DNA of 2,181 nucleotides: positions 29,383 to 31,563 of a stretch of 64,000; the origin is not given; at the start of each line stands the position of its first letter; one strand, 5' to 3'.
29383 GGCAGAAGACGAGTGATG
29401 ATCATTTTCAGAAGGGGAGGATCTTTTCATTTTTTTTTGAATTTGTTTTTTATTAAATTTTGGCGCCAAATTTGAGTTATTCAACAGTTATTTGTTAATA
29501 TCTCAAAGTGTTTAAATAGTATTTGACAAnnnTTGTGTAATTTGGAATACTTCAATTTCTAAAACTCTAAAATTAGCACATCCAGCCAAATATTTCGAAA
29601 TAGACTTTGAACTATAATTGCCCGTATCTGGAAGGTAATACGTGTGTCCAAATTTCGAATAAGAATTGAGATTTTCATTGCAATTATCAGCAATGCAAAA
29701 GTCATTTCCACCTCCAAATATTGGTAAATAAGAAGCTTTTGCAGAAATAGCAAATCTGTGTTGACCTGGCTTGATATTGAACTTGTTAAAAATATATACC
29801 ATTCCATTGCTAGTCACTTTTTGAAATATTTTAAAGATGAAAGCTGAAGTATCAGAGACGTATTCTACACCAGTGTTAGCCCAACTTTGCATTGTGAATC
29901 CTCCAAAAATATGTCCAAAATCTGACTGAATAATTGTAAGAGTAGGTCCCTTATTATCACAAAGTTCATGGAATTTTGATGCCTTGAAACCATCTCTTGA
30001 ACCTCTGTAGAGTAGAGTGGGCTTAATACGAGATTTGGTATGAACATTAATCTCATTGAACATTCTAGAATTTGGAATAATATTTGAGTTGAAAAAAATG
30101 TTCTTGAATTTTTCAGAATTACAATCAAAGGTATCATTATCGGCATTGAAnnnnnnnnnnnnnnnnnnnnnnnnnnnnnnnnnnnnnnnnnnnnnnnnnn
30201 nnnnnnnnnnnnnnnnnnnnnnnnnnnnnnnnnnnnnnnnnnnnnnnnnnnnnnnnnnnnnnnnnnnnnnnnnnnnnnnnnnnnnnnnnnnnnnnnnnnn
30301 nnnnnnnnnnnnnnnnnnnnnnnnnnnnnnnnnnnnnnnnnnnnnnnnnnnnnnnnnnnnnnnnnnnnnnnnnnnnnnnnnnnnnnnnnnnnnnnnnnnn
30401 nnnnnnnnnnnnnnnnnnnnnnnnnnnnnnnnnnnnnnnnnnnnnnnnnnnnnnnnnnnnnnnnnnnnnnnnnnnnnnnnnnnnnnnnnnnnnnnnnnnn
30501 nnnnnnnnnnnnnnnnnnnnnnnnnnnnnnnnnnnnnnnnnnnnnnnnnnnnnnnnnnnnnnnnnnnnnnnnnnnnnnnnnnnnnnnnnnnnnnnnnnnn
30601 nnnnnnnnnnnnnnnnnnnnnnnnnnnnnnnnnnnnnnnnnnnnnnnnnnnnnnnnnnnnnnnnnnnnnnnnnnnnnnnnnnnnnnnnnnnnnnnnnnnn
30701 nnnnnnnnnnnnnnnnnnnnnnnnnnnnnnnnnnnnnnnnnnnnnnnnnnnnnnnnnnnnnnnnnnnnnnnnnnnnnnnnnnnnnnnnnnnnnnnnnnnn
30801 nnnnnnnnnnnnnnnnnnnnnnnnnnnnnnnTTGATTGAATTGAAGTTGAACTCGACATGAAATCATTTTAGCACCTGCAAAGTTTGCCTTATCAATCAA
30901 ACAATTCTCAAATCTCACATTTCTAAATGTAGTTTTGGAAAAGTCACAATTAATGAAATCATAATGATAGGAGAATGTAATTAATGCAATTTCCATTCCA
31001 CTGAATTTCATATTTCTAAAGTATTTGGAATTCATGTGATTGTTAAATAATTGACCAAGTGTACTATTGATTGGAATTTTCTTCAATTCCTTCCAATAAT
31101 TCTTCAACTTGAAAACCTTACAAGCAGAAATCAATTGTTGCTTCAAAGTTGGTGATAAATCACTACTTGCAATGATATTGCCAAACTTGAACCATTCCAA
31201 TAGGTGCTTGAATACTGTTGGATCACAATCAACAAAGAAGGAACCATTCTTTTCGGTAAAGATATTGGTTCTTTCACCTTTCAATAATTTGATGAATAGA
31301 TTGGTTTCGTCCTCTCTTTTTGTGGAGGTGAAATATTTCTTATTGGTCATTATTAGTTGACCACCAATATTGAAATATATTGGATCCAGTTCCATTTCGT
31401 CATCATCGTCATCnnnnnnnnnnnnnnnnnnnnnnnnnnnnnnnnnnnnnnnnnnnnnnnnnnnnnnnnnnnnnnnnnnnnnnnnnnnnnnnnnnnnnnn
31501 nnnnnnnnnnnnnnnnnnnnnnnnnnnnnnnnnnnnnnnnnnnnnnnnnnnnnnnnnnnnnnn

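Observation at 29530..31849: Five-module fusion: RING + TRAF-ZnF + BTB(T1) + pentapeptide repeats + TLDc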

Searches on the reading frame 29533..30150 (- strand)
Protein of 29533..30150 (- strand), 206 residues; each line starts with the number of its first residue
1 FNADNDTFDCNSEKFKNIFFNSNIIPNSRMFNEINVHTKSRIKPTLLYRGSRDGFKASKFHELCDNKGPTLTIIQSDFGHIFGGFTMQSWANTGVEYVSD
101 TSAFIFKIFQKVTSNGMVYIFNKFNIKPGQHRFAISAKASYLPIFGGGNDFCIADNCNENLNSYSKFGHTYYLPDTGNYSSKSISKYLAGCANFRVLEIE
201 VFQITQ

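Call 11: search_solved_structures(query=window:29533-30150:-, max_evalue=1, show_alignments=2)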
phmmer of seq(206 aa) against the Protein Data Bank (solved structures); distinct sequences matched with E-value up to 1: 5.
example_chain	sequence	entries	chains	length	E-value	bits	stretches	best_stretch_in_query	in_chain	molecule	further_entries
7u8o_U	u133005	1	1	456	0.0013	21.6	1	54-110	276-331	TLDc protein mEAK-7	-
7unf_U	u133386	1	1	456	0.0063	19.4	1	38-111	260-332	KIAA1609 protein, isoform CRA_a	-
7u4t_W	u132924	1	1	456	0.0063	19.4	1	38-111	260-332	MTOR-associated protein MEAK7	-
7une_U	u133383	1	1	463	0.0064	19.4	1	38-111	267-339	KIAA1609 protein, isoform CRA_a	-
6r82_A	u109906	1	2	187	0.25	14.2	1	42-96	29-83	GTPase-activating protein skywalker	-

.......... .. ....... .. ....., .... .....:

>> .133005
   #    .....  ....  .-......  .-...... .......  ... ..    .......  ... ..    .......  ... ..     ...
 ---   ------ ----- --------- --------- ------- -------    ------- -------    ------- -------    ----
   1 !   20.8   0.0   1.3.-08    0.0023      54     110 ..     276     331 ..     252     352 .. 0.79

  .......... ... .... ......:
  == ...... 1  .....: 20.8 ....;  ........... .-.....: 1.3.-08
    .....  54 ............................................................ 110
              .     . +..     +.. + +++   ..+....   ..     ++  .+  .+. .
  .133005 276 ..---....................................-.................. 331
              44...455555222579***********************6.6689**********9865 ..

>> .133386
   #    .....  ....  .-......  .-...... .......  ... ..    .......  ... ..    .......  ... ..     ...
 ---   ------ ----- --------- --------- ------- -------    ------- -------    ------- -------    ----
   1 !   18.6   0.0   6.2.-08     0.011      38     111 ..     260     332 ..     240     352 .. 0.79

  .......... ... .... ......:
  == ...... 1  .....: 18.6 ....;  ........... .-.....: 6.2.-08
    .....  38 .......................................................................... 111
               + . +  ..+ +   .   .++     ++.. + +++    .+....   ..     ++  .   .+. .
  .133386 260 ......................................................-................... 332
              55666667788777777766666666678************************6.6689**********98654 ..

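Call 65: search_solved_structures(query=A6, max_evalue=0.001, show_alignments=3)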
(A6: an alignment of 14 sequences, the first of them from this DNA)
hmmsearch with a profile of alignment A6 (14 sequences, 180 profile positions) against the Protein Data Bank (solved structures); distinct sequences matched with E-value up to 0.001: 6.
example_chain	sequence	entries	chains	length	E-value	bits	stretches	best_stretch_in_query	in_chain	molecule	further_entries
6r82_A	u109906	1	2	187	8.6e-09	38.7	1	21-96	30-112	GTPase-activating protein skywalker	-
7u8o_U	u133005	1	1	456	9e-08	35.4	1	18-89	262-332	TLDc protein mEAK-7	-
7unf_U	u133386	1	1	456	2e-07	34.3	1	15-90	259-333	KIAA1609 protein, isoform CRA_a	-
7une_U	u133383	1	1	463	2e-07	34.3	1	15-90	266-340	KIAA1609 protein, isoform CRA_a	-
7u4t_W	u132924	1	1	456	5.2e-07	32.9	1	15-90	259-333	MTOR-associated protein MEAK7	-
4acj_A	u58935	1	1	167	0.0003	23.9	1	20-90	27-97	WU:FB25H12 PROTEIN,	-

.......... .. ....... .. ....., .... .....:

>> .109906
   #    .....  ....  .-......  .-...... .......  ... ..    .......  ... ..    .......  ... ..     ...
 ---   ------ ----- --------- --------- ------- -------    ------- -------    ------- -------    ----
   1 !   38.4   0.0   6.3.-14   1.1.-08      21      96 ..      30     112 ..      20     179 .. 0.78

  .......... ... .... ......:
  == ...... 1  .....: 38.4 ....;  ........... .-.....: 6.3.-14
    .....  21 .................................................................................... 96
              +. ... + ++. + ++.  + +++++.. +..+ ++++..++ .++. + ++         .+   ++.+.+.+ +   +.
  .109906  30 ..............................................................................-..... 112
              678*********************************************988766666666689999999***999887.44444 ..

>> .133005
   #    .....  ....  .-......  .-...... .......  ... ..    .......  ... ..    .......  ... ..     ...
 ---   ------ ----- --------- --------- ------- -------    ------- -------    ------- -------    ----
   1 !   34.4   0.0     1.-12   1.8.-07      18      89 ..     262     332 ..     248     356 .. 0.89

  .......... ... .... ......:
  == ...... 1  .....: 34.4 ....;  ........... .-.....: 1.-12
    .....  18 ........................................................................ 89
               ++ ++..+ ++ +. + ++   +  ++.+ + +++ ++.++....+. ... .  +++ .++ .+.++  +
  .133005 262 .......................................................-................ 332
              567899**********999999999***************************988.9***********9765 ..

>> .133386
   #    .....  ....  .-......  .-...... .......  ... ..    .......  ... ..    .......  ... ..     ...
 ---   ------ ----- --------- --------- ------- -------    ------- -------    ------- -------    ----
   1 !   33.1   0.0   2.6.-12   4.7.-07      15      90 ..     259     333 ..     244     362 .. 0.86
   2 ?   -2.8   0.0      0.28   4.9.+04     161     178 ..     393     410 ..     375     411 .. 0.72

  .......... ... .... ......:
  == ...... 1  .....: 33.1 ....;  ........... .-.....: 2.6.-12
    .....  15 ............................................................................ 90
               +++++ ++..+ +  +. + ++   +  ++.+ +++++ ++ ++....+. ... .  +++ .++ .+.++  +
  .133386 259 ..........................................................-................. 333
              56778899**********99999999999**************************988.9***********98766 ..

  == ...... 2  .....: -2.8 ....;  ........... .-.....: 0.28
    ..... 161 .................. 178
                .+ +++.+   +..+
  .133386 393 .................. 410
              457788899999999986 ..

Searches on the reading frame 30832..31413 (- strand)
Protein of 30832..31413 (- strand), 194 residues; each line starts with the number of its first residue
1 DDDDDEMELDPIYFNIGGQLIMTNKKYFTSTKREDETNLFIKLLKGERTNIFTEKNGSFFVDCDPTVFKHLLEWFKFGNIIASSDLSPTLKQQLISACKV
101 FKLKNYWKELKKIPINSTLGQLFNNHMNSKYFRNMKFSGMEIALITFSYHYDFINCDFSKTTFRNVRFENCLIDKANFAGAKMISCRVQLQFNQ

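Call 10: search_solved_structures(query=window:30832-31413:-, max_evalue=10, show_alignments=3)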
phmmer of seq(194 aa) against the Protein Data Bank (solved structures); distinct sequences matched with E-value up to 10: 30.
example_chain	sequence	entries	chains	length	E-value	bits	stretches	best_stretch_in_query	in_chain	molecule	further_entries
5a6r_A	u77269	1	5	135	0.00014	25.1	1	13-87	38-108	BTB/POZ DOMAIN-CONTAINING PROTEIN KCTD17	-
4crh_A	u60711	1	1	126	0.00092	22.4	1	11-76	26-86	SH3KBP1-BINDING PROTEIN 1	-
2xt2_A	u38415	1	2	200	0.0053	19.9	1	152-188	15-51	MCBG-LIKE PROTEIN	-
3drz_A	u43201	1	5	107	0.0062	19.7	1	14-88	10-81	BTB/POZ domain-containing protein KCTD5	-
2xt4_A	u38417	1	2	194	0.02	18.1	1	152-188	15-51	MCBG-LIKE PROTEIN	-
3drx_A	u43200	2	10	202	0.023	17.8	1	14-88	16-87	BTB/POZ domain-containing protein KCTD5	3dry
8u81_K1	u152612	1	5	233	0.032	17.4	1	14-88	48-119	BTB/POZ domain-containing protein KCTD5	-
8u7z_K1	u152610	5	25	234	0.032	17.4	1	14-88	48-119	BTB/POZ domain-containing protein KCTD5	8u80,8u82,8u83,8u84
8jkb_A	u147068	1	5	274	0.041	17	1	14-88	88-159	BTB/POZ domain-containing protein KCTD5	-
6m8r_G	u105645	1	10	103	0.045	16.9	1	12-83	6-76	BTB/POZ domain-containing protein KCTD16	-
6ocp_A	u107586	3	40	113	0.049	16.8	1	12-101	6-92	BTB/POZ domain-containing protein KCTD16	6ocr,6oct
6i0q_A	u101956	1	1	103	0.049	16.7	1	12-83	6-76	BTB/POZ domain-containing protein KCTD16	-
5a15_A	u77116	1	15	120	0.056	16.6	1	12-88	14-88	BTB/POZ DOMAIN-CONTAINING PROTEIN KCTD16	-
5bxh_A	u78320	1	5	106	0.11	15.6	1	10-86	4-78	BTB/POZ domain-containing protein KCTD9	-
4yy8_A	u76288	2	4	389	0.14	15.2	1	12-78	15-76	Kelch protein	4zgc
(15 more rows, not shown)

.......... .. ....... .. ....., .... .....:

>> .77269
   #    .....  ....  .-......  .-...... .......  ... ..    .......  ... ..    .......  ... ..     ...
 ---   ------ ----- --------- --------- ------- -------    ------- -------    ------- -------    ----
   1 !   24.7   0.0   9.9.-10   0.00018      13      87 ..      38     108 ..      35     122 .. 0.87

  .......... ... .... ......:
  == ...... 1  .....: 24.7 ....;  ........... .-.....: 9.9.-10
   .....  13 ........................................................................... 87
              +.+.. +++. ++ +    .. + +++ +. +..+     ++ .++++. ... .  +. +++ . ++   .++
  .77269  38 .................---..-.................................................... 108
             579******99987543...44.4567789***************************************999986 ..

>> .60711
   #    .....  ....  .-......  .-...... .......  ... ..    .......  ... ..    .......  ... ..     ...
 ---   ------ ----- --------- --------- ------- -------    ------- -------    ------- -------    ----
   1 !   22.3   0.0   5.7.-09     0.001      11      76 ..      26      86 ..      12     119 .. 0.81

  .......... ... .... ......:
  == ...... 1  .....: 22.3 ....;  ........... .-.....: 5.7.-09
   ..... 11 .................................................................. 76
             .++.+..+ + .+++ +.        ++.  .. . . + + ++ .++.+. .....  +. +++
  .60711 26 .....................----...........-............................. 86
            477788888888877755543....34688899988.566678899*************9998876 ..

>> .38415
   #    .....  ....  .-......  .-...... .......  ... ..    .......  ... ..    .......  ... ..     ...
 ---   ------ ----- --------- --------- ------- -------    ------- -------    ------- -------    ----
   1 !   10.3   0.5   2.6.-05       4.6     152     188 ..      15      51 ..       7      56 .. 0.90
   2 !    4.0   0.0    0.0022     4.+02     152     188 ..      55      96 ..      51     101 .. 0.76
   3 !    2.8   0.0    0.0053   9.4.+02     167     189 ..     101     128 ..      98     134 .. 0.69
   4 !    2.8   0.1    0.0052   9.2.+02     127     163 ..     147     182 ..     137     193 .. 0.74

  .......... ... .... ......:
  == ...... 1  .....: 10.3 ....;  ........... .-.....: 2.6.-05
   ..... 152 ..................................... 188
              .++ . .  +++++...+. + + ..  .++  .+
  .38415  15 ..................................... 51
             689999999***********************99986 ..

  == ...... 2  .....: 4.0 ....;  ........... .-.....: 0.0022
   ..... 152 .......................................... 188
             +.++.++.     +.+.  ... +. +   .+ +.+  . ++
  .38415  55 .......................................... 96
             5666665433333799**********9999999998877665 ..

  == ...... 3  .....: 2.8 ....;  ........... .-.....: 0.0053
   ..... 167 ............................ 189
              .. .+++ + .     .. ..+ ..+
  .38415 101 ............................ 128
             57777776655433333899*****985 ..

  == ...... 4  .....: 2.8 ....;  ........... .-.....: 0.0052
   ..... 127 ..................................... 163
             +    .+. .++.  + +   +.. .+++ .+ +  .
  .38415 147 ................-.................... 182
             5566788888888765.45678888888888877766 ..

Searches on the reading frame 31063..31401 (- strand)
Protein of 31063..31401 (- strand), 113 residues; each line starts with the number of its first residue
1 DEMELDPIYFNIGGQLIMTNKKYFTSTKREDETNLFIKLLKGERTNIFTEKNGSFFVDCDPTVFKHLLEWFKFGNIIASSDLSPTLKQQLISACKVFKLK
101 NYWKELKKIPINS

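Call 52: search_solved_structures(query=A4, max_evalue=0.01, show_alignments=2)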
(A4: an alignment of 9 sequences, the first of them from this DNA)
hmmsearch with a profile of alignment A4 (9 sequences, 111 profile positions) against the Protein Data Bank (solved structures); distinct sequences matched with E-value up to 0.01: 33.
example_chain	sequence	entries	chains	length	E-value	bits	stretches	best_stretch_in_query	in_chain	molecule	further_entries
5bxb_A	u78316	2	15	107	1.7e-12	50.6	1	2-109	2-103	BTB/POZ domain-containing protein KCTD1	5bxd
8yq6_E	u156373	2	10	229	1e-11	48.1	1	2-109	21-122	de novo designed ion channel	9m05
8yq5_E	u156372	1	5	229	1.1e-11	48.1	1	2-109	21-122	de novo designed ion channel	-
6s4l_A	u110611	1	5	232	1.6e-11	47.4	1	2-109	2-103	BTB/POZ domain-containing protein KCTD1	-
9fq1_A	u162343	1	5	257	2.1e-11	47.1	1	2-109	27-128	BTB/POZ domain-containing protein KCTD1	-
9foi_A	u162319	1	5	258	2.9e-11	46.6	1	2-109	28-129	BTB/POZ domain-containing protein KCTD1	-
8pnm_C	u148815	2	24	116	3.4e-11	46.4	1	2-110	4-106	BTB/POZ domain-containing protein KCTD15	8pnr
6ocp_A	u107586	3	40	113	3.6e-11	46.3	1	5-107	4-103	BTB/POZ domain-containing protein KCTD16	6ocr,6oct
5a15_A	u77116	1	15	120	3.9e-11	46.2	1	5-107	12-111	BTB/POZ DOMAIN-CONTAINING PROTEIN KCTD16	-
6m8r_G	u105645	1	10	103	5.2e-11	45.8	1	5-105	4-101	BTB/POZ domain-containing protein KCTD16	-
6i0q_A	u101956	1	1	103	5.5e-11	45.8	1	5-105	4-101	BTB/POZ domain-containing protein KCTD16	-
4crh_A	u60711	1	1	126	9.3e-10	41.8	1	3-106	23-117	SH3KBP1-BINDING PROTEIN 1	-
8i79_F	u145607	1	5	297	1.6e-08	37.8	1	5-108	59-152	BTB/POZ domain-containing protein KCTD7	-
5a6r_A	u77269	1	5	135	2.3e-08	37.3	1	5-107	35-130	BTB/POZ DOMAIN-CONTAINING PROTEIN KCTD17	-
5bxh_A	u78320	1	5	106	4e-08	36.6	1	6-107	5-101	BTB/POZ domain-containing protein KCTD9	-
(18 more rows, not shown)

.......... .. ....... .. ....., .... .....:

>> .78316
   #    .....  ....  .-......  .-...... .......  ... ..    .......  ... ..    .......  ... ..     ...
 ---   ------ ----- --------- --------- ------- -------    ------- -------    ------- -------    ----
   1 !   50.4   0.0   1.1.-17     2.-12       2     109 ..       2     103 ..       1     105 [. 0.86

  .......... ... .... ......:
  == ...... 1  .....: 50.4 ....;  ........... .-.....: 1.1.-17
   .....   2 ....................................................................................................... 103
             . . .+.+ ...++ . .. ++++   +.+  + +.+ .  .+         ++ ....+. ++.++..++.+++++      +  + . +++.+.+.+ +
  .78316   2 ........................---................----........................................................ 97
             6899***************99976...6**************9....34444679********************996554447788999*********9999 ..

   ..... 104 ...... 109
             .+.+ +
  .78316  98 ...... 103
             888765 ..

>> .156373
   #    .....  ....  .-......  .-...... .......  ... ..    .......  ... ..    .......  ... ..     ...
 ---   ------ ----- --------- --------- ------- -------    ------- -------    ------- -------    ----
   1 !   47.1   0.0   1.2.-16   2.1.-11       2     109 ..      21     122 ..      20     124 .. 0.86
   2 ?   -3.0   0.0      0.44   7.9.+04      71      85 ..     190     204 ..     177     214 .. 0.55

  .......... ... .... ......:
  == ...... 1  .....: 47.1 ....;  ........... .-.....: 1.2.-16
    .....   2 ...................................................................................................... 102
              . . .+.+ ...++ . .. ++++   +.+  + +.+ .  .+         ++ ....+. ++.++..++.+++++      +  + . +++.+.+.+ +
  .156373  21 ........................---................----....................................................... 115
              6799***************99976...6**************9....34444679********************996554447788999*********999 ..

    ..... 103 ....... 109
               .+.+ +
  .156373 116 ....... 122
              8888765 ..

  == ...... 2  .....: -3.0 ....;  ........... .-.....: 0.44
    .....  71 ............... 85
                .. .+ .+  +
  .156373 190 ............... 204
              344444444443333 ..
